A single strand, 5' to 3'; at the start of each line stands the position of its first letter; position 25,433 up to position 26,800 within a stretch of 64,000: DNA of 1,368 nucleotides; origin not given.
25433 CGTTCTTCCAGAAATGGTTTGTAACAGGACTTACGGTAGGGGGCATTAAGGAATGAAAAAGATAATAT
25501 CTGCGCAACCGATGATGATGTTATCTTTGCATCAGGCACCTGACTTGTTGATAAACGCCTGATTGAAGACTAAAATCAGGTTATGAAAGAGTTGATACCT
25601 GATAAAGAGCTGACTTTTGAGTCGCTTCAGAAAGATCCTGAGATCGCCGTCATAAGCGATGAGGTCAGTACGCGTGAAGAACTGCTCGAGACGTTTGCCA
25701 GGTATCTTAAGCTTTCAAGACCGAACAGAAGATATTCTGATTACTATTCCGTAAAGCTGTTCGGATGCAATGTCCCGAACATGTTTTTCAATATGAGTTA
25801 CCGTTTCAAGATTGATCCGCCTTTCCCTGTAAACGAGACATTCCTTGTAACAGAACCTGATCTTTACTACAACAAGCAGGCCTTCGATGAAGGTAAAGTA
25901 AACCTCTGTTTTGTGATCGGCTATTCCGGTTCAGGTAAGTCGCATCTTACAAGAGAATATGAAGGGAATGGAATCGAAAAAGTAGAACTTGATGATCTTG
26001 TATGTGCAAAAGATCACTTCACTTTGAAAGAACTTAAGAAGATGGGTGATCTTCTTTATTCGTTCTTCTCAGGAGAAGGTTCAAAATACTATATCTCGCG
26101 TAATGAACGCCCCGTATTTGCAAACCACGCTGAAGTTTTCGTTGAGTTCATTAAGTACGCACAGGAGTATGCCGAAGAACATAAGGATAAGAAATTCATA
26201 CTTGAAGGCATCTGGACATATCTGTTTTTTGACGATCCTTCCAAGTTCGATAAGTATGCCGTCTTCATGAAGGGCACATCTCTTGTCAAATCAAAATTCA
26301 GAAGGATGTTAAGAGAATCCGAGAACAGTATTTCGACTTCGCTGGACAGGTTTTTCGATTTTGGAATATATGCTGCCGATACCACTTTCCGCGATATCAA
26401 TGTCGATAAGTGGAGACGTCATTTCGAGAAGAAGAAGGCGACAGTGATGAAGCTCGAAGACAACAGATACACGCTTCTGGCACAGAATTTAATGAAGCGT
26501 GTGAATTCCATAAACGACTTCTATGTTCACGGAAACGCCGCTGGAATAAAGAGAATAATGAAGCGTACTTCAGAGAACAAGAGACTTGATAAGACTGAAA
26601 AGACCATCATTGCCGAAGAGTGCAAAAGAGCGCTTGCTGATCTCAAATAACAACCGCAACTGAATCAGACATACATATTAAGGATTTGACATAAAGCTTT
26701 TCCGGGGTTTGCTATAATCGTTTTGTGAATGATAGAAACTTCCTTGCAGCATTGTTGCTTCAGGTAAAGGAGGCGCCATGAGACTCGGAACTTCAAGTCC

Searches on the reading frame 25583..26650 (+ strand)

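Call 78: search_protein_families(library=pfam, proteins=[window:25583-26650:+], max_evalue=1)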
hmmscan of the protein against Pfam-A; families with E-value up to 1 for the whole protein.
window:25583-26650:+ (355 aa): 4 families
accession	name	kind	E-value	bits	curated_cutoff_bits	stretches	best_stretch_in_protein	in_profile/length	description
PF13191.12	AAA_16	-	0.0026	18.7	32.6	1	103-126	21-44/167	AAA ATPase domain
PF13671.12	AAA_33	-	0.016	16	27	1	108-139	1-33/143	AAA domain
PF13238.12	AAA_18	-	0.033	15.1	29.4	1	110-219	2-89/128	AAA domain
PF13401.12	AAA_22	-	0.14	12.9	27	1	108-129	7-28/130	AAA domain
